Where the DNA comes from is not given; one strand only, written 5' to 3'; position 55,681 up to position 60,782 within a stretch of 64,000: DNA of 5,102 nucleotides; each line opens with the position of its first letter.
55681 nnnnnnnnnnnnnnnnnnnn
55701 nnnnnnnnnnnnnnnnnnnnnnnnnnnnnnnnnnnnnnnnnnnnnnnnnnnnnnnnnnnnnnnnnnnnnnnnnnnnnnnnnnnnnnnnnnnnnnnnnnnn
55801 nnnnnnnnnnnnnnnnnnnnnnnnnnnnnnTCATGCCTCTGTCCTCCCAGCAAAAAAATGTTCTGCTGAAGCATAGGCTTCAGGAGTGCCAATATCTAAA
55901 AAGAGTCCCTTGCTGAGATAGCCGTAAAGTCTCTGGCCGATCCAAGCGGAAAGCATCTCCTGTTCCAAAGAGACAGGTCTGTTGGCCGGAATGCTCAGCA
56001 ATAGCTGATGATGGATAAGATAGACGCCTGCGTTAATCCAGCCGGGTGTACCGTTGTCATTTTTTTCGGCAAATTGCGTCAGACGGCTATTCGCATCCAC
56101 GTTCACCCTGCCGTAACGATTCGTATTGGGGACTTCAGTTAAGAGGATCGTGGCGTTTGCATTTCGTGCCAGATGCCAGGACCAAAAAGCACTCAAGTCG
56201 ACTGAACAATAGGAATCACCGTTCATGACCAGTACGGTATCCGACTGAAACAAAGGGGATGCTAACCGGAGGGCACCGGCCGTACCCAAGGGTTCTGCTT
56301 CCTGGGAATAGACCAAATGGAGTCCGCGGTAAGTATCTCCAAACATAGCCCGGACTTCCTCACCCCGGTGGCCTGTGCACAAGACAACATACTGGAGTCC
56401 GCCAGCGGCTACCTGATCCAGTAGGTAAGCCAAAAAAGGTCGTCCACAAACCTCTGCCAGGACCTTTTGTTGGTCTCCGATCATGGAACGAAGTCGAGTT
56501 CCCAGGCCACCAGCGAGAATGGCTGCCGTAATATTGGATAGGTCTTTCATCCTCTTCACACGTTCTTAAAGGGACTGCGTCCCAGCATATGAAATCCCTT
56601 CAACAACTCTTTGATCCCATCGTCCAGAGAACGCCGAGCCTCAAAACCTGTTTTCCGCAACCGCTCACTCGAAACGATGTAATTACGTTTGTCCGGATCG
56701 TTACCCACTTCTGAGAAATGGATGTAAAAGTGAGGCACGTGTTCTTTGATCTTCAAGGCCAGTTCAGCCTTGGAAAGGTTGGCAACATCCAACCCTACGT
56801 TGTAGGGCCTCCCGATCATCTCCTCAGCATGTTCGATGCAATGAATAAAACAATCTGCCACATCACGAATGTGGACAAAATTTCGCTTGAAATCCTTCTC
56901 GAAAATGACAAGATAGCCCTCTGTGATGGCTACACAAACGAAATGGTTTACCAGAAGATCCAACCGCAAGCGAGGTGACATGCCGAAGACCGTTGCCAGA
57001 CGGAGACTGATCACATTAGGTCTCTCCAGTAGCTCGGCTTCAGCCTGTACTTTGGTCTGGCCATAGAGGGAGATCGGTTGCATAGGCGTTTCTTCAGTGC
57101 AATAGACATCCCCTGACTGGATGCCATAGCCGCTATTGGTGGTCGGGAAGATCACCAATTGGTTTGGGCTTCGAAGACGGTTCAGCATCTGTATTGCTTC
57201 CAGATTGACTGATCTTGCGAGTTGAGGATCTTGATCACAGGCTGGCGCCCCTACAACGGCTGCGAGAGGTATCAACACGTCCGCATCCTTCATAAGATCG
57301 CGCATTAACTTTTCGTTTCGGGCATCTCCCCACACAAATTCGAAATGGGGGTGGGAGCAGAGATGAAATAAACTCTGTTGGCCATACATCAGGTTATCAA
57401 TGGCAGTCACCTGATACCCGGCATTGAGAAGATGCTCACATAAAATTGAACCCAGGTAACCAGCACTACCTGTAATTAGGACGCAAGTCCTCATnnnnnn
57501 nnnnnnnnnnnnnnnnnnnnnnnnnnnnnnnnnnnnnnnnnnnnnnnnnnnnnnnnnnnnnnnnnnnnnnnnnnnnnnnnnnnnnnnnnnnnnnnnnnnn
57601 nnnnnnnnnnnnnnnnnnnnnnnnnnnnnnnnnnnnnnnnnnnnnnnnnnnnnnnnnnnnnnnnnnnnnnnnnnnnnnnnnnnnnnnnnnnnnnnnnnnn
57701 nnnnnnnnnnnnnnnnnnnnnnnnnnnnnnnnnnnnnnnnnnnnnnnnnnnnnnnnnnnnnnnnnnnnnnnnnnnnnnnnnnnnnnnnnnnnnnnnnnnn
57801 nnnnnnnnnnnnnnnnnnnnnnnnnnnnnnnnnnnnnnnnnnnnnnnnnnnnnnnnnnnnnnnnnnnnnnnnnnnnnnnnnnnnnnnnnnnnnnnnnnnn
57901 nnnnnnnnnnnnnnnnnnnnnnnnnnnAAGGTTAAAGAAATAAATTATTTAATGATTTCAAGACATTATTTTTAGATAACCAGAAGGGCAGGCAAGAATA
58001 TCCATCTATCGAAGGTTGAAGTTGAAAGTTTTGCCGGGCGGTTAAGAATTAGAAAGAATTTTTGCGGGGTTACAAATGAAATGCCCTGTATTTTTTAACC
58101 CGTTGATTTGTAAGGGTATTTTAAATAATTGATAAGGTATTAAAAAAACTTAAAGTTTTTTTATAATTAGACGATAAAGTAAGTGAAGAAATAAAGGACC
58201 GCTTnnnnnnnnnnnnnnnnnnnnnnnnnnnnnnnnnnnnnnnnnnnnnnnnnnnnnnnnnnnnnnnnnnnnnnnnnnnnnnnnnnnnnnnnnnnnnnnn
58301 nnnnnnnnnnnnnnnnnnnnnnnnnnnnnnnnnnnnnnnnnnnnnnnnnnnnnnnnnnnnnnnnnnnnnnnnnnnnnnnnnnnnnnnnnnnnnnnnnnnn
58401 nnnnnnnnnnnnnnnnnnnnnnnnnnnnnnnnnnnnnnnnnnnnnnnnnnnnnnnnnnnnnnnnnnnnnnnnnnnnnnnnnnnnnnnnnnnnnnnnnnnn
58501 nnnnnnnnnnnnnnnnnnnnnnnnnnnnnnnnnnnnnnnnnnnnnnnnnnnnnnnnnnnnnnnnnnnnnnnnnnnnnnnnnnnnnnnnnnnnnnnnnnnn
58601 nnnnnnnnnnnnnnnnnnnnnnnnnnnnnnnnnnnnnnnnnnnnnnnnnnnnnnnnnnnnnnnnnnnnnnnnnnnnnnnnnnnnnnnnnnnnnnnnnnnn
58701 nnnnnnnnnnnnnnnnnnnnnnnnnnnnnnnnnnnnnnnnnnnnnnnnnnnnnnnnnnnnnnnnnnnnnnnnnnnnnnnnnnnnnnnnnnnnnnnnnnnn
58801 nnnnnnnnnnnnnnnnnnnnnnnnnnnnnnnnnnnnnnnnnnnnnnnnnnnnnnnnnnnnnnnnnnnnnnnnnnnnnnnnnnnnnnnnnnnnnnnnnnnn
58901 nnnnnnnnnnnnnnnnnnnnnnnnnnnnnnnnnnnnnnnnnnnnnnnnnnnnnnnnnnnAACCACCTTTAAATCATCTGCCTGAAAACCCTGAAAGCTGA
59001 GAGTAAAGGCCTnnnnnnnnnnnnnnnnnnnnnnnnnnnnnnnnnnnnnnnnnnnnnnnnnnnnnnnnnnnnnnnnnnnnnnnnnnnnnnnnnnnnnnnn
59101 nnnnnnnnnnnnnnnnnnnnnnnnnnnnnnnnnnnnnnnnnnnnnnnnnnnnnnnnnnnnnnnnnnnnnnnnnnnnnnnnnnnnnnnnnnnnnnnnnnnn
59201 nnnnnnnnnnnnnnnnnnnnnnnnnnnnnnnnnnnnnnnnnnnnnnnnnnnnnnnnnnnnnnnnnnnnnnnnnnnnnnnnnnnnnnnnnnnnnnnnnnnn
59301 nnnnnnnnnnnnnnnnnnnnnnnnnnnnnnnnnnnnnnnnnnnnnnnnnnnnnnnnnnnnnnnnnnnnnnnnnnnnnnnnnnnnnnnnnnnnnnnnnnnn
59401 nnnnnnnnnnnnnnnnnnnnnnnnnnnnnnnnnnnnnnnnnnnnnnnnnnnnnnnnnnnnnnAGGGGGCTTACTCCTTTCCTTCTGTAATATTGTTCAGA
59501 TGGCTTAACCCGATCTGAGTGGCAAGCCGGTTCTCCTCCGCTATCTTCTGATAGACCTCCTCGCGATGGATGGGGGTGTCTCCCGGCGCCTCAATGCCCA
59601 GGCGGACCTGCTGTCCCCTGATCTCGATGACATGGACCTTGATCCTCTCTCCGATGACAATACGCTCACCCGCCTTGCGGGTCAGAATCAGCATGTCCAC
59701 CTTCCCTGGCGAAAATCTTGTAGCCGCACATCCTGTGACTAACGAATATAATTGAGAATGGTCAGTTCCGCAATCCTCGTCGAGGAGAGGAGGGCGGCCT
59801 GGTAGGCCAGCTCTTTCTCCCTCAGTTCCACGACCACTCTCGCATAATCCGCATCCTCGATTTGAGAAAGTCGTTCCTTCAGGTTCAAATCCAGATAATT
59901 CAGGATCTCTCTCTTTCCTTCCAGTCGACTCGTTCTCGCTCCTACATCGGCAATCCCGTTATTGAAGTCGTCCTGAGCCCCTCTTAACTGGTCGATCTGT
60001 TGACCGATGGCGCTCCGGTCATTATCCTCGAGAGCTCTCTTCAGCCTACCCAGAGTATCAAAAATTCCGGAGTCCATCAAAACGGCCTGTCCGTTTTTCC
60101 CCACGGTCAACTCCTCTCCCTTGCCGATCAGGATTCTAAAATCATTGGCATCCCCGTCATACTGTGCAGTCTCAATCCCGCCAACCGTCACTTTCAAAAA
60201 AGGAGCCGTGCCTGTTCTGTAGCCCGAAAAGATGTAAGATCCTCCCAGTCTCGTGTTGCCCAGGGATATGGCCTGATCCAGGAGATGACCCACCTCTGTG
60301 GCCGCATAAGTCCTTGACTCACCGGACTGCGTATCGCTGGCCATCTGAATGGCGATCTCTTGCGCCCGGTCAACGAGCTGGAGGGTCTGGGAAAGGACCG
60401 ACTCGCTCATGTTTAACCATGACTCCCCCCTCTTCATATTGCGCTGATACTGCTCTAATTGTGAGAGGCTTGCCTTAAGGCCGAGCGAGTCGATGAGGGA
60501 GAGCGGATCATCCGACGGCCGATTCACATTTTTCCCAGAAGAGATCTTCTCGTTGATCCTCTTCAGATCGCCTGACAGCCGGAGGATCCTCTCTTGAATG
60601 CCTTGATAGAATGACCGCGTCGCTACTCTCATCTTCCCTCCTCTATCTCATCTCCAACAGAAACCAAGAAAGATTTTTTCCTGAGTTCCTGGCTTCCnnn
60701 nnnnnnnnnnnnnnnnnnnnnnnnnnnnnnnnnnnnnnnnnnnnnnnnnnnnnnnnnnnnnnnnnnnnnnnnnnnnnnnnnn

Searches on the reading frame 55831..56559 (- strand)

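Call 10: search_protein_families(library=pfam, proteins=[window:55831-56559:-], max_evalue=0.001)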
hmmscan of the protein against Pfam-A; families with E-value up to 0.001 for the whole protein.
window:55831-56559:- (242 aa): 2 families
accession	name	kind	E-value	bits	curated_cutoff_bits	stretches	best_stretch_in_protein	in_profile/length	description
PF00483.29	NTP_transferase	-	2.7e-29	102.9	21.2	1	12-235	2-241/245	Nucleotidyl transferase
PF12804.13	NTP_transf_3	-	3.7e-11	43.9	27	1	12-118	1-98/160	MobA-like NTP transferase domain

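Call 24: search_protein_families(library=ncbifam, proteins=[window:55831-56559:-], max_evalue=0.00001)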
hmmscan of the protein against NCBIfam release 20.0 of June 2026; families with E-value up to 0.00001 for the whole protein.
window:55831-56559:- (242 aa): 27 families (the best 25 are shown)
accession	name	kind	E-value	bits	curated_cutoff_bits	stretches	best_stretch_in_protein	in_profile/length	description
NF052502.1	man1P_GTase_Rv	exception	2.8e-50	171.1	440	1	11-231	2-225/352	mannose-1-phosphate guanylyltransferase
NF049965.1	GlMnHpPGnyltfHddC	equivalog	2.3e-40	138.6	300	1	12-231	3-216/221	D-glycero-D-manno-heptose 1-phosphate guanosyltransferase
NF041313.1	UDPGP_AglF_Halo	equivalog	1.7e-29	102.9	400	1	11-191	2-183/234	UTP--glucose-1-phosphate uridylyltransferase AglF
TIGR03992.1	Arch_glmU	subfamily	3.3e-29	102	292.1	1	11-191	2-177/393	bifunctional sugar-1-phosphate nucleotidylyltransferase/acetyltransferase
NF045761.1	NAMPUrTaseMurU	equivalog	6.3e-29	101.4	250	1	12-233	3-224/226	N-acetylmuramate alpha-1-phosphate uridylyltransferase MurU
TIGR01173.1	glmU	equivalog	2.2e-23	82.9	366.85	1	12-188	3-178/452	bifunctional UDP-N-acetylglucosamine diphosphorylase/glucosamine-1-phosphate N-acetyltransferase GlmU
NF010934.1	PRK14354.1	equivalog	3.8e-23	81.7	450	1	12-188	2-178/447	bifunctional UDP-N-acetylglucosamine diphosphorylase/glucosamine-1-phosphate N-acetyltransferase GlmU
TIGR01208.1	rmlA_long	equivalog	1.7e-22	79.8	320.25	1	12-196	2-188/353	glucose-1-phosphate thymidylyltransferase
NF010935.0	PRK14355.1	equivalog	5e-22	78.1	718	1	9-188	3-184/459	bifunctional UDP-N-acetylglucosamine diphosphorylase/glucosamine-1-phosphate N-acetyltransferase GlmU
NF010940.0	PRK14360.1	equivalog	4.9e-19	68.2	602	1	10-190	2-184/452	bifunctional UDP-N-acetylglucosamine diphosphorylase/glucosamine-1-phosphate N-acetyltransferase GlmU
TIGR02623.1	G1P_cyt_trans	equivalog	1.1e-18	67.6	300.25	2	93-220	106-229/255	glucose-1-phosphate cytidylyltransferase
NF010933.0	PRK14353.1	equivalog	7.7e-18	64.3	505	1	9-189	5-186/453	bifunctional UDP-N-acetylglucosamine diphosphorylase/glucosamine-1-phosphate N-acetyltransferase GlmU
NF010939.0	PRK14359.1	equivalog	1.2e-17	63.6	592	1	10-188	3-176/430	bifunctional UDP-N-acetylglucosamine diphosphorylase/glucosamine-1-phosphate N-acetyltransferase GlmU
NF010932.0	PRK14352.1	equivalog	1.8e-17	63.2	611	1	8-187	5-188/488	bifunctional UDP-N-acetylglucosamine diphosphorylase/glucosamine-1-phosphate N-acetyltransferase GlmU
NF041173.1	Sug_nt_acttase_Thmprot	equivalog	2.5e-16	59.6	600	1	12-187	3-173/405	bifunctional sugar-1-phosphate nucleotidylyltransferase/acetyltransferase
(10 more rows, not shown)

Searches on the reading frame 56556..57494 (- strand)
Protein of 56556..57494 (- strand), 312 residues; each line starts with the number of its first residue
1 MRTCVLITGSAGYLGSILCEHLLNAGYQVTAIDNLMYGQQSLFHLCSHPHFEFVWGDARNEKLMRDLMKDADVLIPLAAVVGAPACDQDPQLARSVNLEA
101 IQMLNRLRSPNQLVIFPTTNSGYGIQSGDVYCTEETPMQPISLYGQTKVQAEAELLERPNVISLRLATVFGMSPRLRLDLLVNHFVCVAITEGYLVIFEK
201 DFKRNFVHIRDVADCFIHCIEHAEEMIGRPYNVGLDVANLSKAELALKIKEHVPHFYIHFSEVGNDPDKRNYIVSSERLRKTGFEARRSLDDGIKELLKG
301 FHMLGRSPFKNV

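Call 10: search_protein_families(library=pfam, proteins=[window:56556-57494:-], max_evalue=0.001)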
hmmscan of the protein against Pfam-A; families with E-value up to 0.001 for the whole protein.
window:56556-57494:- (312 aa): 6 families
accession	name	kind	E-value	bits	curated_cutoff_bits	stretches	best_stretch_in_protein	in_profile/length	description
PF01370.27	Epimerase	-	1e-28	100.8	20.9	1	5-234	1-240/240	NAD dependent epimerase/dehydratase family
PF16363.11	GDP_Man_Dehyd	-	2.4e-19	70.4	27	1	6-296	1-331/332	GDP-mannose 4,6 dehydratase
PF04321.23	RmlD_sub_bind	-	2.2e-12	47.1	27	1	5-224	3-201/287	RmlD substrate binding domain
PF01073.25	3Beta_HSD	-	1.3e-06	28.2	22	1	6-216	1-225/280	3-beta hydroxysteroid dehydrogenase/isomerase family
PF02719.21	Polysacc_synt_2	-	5.9e-05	22.8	20.2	1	5-99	1-106/293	Polysaccharide biosynthesis protein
PF05368.20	NmrA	-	0.00042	20.5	27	1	4-77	4-76/298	NmrA-like family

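Call 24: search_protein_families(library=ncbifam, proteins=[window:56556-57494:-], max_evalue=0.00001)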
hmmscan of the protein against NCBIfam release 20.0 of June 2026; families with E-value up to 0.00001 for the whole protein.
window:56556-57494:- (312 aa): 15 families
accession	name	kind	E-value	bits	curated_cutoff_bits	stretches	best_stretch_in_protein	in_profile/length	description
TIGR01179.1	galE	equivalog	7.4e-21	74.3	262.3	1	5-239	2-262/332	UDP-glucose 4-epimerase GalE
TIGR04180.1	EDH_00030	hypoth_equivalog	1.2e-16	60.7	475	1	5-252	1-255/297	NAD-dependent 4,6-dehydratase LegB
NF007956.0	PRK10675.1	subfamily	7.8e-14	51.5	394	1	5-153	3-158/338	UDP-glucose 4-epimerase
TIGR02197.1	heptose_epim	equivalog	9.1e-14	51.3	274.6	1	5-254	1-261/316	ADP-glyceromanno-heptose 6-epimerase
NF043036.1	ErythonDh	equivalog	1.1e-13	51.1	325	1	5-152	3-157/321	D-erythronate dehydrogenase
NF008872.0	PRK11908.1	equivalog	1.2e-13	50.8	294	1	5-137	4-136/349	bifunctional UDP-4-keto-pentose/UDP-xylose synthase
TIGR01181.1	dTDP_gluc_dehyt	equivalog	1.9e-13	50.2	365.1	1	5-299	2-309/321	dTDP-glucose 4,6-dehydratase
TIGR01214.1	rmlD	equivalog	1.1e-10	41.2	224.05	1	5-174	2-155/285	dTDP-4-dehydrorhamnose reductase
NF005998.1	PRK08125.1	equivalog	2.9e-09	35.9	777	1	2-132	315-445/649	bifunctional UDP-4-amino-4-deoxy-L-arabinose formyltransferase/UDP-glucuronic acid oxidase ArnA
TIGR03466.1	HpnA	hypoth_equivalog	5e-09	35.5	367.65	1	4-235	2-230/327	hopanoid-associated sugar epimerase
NF041015.1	UDPsulfquin_syn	equivalog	1.3e-08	34.2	575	0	181-300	238-362/384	UDP-sulfoquinovose synthase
NF011728.1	PRK15181.1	equivalog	1.9e-07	30.4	760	1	5-172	18-198/348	Vi polysaccharide biosynthesis UDP-N-acetylglucosaminuronic acid C-4 epimerase TviC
NF047922.1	GDPFucSynFcl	equivalog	4e-07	29.8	500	1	203-301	206-301/308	GDP-L-fucose synthase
TIGR03589.1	PseB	equivalog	1.3e-06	27.6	407.75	1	3-152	5-143/324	UDP-N-acetylglucosamine 4,6-dehydratase (inverting)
NF042423.1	oxyalk_red_Shew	equivalog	1.7e-06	27.4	580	1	4-159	10-160/331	2-alkyl-3-oxoalkanoate reductase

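Call 42: search_solved_structures(query=window:56556-57494:-, max_evalue=1e-10, show_alignments=1)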
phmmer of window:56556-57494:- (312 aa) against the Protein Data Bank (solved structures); distinct sequences matched with E-value up to 1e-10: 29.
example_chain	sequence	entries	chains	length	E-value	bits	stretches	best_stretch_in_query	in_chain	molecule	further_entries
6vo6_A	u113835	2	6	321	3.5e-104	351.4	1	4-311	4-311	Putative sugar-nucleotide epimerase/dehydratease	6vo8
8rdg_A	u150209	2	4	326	3.5e-21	78.8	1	5-296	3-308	SDR family NAD(P)-dependent oxidoreductase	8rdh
8rdi_A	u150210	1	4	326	1.3e-20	77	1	5-296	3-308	SDR family NAD(P)-dependent oxidoreductase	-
6wjb_A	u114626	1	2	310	9.2e-15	57.7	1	5-236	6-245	NAD-dependent epimerase/dehydratase family protein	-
6zl6_A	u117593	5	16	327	1e-14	57.6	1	5-234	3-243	Epimerase domain-containing protein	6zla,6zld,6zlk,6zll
5gy7_A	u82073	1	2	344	2.7e-14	56.2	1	5-239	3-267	UDP-glucose 4-epimerase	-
1udc_A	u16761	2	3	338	3.5e-14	55.9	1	5-239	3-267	UDP-GALACTOSE-4-EPIMERASE | UDP-GALACTOSE 4-EPIMERASE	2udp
6zlj_A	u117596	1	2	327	3.6e-14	55.8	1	5-234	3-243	Epimerase domain-containing protein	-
1kvs_A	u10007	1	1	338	4.2e-14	55.6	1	5-239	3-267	UDP-GALACTOSE 4-EPIMERASE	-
6wj9_A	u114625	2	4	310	4.6e-14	55.5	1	5-236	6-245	NAD-dependent epimerase/dehydratase family protein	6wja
4lk3_A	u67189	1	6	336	4.7e-14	55.4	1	3-300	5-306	UDP-glucuronic acid decarboxylase 1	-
1kvr_A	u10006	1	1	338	4.9e-14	55.4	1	5-239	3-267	UDP-GALACTOSE 4-EPIMERASE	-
4gll_A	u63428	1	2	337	1.2e-13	54.1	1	3-300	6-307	UDP-glucuronic acid decarboxylase 1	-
4m55_A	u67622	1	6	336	1.2e-13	54.1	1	3-300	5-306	UDP-glucuronic acid decarboxylase 1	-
1kvu_A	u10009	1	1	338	1.2e-13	54.1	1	5-239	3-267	UDP-GALACTOSE 4-EPIMERASE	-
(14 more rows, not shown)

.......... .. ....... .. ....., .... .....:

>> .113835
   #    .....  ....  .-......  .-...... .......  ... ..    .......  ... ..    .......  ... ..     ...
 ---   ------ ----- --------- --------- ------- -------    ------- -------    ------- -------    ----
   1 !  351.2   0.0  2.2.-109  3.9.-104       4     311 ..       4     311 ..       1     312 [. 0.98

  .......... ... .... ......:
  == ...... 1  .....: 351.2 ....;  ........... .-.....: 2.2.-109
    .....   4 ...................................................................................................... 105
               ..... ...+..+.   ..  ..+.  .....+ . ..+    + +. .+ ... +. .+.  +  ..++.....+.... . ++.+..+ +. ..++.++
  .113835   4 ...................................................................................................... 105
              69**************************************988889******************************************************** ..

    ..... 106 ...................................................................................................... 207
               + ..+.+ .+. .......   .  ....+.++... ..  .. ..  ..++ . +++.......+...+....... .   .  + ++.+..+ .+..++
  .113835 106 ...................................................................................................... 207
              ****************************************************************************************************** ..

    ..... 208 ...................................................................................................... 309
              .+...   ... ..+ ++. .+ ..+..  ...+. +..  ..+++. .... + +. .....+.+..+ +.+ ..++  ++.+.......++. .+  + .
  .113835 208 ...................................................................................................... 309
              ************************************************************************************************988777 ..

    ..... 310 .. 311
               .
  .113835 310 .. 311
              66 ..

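Call 55: predict_structure(protein=window:56556-57494:-)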
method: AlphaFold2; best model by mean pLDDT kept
length: 312 residues; sequences in the alignment: 1
mean_pLDDT: 46.3   pTM: 0.45
mean pLDDT of the five models: 46.3, 34.4, 32.5, 31.6, 30.3
residues with pLDDT >= 90: 0; 70-90: 49; 50-70: 54; < 50: 209
segments of 3 or more residues with pLDDT < 50: 78-88, 117-294, 296-312
pLDDT, mean of each block of 10 residues (from residue 1): 68 58 72 60 75 79 86 62 45 57 69 51 30 26 28 36 34 34 33 30 30 40 36 35 43 34 30 29 35 47 43 37
secondary structure, 60 per line:
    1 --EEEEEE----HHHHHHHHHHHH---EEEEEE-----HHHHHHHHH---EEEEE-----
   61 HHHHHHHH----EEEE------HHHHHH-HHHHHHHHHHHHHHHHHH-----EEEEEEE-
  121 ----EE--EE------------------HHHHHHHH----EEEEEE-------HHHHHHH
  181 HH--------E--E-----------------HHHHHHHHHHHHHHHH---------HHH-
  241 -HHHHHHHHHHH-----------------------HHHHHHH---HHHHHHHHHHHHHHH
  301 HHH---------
elements in order: E3-8 H13-24 E28-33 H39-47 E51-55 H61-68 E73-76 H83-88 H90-107 E113-119 H149-156 E161-166 H174-182 H212-227 H242-252 H276-282 H286-303

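Call 58: fold_search(model_id=the predicted structure, library=pdb)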
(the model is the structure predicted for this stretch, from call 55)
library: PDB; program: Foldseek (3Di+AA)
matches with E <= 10: 1966; with E <= 0.001: 493
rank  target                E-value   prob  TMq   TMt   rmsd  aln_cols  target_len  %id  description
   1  6vo6_D                1.0e-20  1.00  0.42  0.42  18.8       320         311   47  Crystal Structure of Cj1427, an Essential NAD-dependent Dehydrogenase from Campylobacter jejuni, in the Presence of NA (released 2020-04-01)
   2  6vo6_A                1.7e-20  1.00  0.42  0.43  18.9       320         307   47  Crystal Structure of Cj1427, an Essential NAD-dependent Dehydrogenase from Campylobacter jejuni, in the Presence of NA (released 2020-04-01)
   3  6vo8_B                2.7e-20  1.00  0.42  0.44  17.7       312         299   49  X-ray structure of the Cj1427 in the presence of NADH and GDP-D-glycero-D-mannoheptose, an essential NAD-dependent deh (released 2020-03-25)
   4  6vo6_B                2.7e-20  1.00  0.42  0.42  19.0       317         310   48  Crystal Structure of Cj1427, an Essential NAD-dependent Dehydrogenase from Campylobacter jejuni, in the Presence of NA (released 2020-04-01)
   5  6vo8_A                8.7e-20  1.00  0.42  0.44  18.0       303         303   51  X-ray structure of the Cj1427 in the presence of NADH and GDP-D-glycero-D-mannoheptose, an essential NAD-dependent deh (released 2020-03-25)
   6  6vo6_C                1.2e-18  1.00  0.42  0.44  18.6       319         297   44  Crystal Structure of Cj1427, an Essential NAD-dependent Dehydrogenase from Campylobacter jejuni, in the Presence of NA (released 2020-04-01)
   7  6wj9_B                1.1e-10  1.00  0.35  0.36   7.0       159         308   27  UDP-GlcNAc C4-epimerase mutant S121A/Y146F from Pseudomonas protegens in complex with UDP-GlcNAc (released 2020-07-08)
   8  6wjb_A                2.7e-10  1.00  0.36  0.37   6.7       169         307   26  UDP-GlcNAc C4-epimerase from Pseudomonas protegens in complex with NAD and UDP-GlcNAc (released 2020-07-08)
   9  6wjb_B                3.1e-10  1.00  0.35  0.35   7.0       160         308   28  UDP-GlcNAc C4-epimerase from Pseudomonas protegens in complex with NAD and UDP-GlcNAc (released 2020-07-08)
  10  6wj9_A                8.8e-10  1.00  0.35  0.35   7.0       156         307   27  UDP-GlcNAc C4-epimerase mutant S121A/Y146F from Pseudomonas protegens in complex with UDP-GlcNAc (released 2020-07-08)
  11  8rdg_A                1.7e-09  1.00  0.37  0.37   7.0       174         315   27  Crystal structure of UDP-galactose 4-epimerase from Pyrococcus horikoshii with bound NAD (released 2024-12-18)
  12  2z1m_A                3.7e-09  1.00  0.34  0.32   7.2       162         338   23  Crystal Structure of GDP-D-Mannose Dehydratase from Aquifex aeolicus VF5 (released 2007-11-13)
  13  6bi4_B                4.5e-09  1.00  0.35  0.35   7.8       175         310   25  2.9 Angstrom Resolution Crystal Structure of dTDP-Glucose 4,6-dehydratase (rfbB) from Bacillus anthracis str. Ames in  (released 2017-11-08)
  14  8wxk_B                5.8e-09  1.00  0.36  0.35   7.0       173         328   28  Crystal Structure of UDP-Glucose 4-Epimerase (all4713) with UDP-glucose and NAD from Nostoc sp. PCC 7120 (released 2024-10-30)
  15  8wxk_A                6.2e-09  1.00  0.36  0.35   6.2       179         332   26  Crystal Structure of UDP-Glucose 4-Epimerase (all4713) with UDP-glucose and NAD from Nostoc sp. PCC 7120 (released 2024-10-30)
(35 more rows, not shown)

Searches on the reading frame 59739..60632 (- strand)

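Call 10: search_protein_families(library=pfam, proteins=[window:59739-60632:-], max_evalue=0.001)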
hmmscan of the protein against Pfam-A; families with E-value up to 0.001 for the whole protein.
window:59739-60632:- (297 aa): 2 families
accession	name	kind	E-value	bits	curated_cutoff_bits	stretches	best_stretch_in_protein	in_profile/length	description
PF00669.25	Flagellin_N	-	8.1e-20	71.7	26.6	1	9-140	7-139/139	Bacterial flagellin N-terminal helical region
PF00700.27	Flagellin_C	-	7.2e-06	26.7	23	1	216-295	4-85/86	Bacterial flagellin C-terminal helical region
